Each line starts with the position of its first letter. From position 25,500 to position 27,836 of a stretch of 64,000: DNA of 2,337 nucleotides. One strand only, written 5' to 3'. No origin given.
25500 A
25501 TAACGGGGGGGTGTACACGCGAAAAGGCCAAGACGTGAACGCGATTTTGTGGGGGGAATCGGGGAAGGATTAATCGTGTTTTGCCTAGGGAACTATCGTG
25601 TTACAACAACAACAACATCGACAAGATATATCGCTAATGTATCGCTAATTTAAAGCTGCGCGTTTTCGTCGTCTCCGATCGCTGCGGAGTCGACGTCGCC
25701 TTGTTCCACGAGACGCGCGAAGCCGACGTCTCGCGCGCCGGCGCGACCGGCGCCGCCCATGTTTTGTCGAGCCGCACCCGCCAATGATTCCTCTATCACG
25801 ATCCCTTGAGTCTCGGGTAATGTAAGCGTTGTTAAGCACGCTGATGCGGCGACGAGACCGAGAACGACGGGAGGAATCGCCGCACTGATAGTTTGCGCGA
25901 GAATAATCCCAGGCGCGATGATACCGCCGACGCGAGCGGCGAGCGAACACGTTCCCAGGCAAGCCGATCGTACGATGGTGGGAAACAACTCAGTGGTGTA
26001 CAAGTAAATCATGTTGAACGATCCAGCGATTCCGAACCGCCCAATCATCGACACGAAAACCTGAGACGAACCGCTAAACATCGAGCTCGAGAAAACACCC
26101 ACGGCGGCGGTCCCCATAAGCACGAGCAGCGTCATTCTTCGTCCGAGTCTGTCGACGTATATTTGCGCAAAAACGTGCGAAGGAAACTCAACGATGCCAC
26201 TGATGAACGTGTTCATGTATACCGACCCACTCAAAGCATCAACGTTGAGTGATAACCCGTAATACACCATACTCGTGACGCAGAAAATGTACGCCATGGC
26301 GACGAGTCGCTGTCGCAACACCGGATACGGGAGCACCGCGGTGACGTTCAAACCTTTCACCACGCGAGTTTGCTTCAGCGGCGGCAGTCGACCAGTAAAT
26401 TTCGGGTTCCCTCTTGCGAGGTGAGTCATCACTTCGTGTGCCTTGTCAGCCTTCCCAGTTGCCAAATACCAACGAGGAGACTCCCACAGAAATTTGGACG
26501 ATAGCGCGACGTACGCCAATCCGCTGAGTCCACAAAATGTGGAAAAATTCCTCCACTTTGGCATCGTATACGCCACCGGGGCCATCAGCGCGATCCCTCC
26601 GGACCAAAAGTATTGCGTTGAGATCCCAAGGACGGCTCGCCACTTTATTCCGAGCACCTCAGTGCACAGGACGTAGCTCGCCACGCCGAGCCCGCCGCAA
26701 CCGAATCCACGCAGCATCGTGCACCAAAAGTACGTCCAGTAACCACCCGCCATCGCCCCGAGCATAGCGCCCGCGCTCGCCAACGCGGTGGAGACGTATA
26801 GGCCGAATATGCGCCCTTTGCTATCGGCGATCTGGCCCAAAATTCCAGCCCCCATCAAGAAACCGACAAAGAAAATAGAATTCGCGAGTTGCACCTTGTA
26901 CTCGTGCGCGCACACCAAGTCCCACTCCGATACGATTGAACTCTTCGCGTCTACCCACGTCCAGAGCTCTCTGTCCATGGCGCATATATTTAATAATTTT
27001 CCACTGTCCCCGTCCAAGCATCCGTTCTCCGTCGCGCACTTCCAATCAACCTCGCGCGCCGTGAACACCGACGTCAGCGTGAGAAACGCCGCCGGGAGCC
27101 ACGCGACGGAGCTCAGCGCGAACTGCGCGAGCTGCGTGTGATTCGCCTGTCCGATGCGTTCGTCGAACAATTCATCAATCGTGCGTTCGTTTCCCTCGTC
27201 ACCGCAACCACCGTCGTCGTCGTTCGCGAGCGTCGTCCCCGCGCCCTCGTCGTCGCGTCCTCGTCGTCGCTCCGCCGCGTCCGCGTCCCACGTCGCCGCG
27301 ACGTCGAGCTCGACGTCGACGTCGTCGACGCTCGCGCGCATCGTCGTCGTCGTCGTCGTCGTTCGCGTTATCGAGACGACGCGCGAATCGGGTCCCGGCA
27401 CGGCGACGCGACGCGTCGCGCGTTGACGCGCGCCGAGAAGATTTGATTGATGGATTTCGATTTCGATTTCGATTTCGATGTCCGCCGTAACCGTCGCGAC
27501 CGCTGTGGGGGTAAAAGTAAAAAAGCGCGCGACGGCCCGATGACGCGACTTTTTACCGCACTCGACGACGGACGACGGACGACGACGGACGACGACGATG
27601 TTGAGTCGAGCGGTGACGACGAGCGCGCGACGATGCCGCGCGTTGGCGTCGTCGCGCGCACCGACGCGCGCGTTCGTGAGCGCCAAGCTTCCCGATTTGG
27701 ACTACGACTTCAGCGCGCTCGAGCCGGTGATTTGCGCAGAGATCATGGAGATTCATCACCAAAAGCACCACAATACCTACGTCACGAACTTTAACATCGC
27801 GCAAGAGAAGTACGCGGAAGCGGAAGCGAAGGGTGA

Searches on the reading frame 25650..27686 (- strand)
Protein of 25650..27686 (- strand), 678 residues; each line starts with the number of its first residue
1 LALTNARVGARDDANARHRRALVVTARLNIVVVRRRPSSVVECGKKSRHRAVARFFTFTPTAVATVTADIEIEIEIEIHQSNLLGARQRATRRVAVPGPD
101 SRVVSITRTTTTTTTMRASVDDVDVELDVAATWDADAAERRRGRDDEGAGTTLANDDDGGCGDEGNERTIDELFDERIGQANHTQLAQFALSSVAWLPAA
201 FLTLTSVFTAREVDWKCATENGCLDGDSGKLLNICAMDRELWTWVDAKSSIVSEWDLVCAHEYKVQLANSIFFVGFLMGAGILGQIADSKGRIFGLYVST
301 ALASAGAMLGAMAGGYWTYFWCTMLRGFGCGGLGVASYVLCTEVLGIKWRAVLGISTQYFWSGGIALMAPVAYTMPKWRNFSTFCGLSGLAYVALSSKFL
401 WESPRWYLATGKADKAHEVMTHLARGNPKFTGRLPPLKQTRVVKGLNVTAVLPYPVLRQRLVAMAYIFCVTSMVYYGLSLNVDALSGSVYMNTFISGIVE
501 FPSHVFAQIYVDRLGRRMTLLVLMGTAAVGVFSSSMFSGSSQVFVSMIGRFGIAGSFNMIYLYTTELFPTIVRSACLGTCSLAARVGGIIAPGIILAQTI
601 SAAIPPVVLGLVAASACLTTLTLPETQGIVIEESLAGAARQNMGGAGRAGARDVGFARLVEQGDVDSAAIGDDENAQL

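Call 41: search_protein_families(library=pfam, proteins=[window:25650-27686:-], max_evalue=0.00001)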
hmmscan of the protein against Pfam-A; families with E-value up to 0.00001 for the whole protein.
window:25650-27686:- (678 aa): 2 families
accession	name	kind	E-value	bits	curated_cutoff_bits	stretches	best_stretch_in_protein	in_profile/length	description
PF00083.30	Sugar_tr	-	1e-26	94.3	22.3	1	265-633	48-447/452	Sugar (and other) transporter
PF07690.21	MFS_1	-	2.2e-14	53.6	33.4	1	265-592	34-347/347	Major Facilitator Superfamily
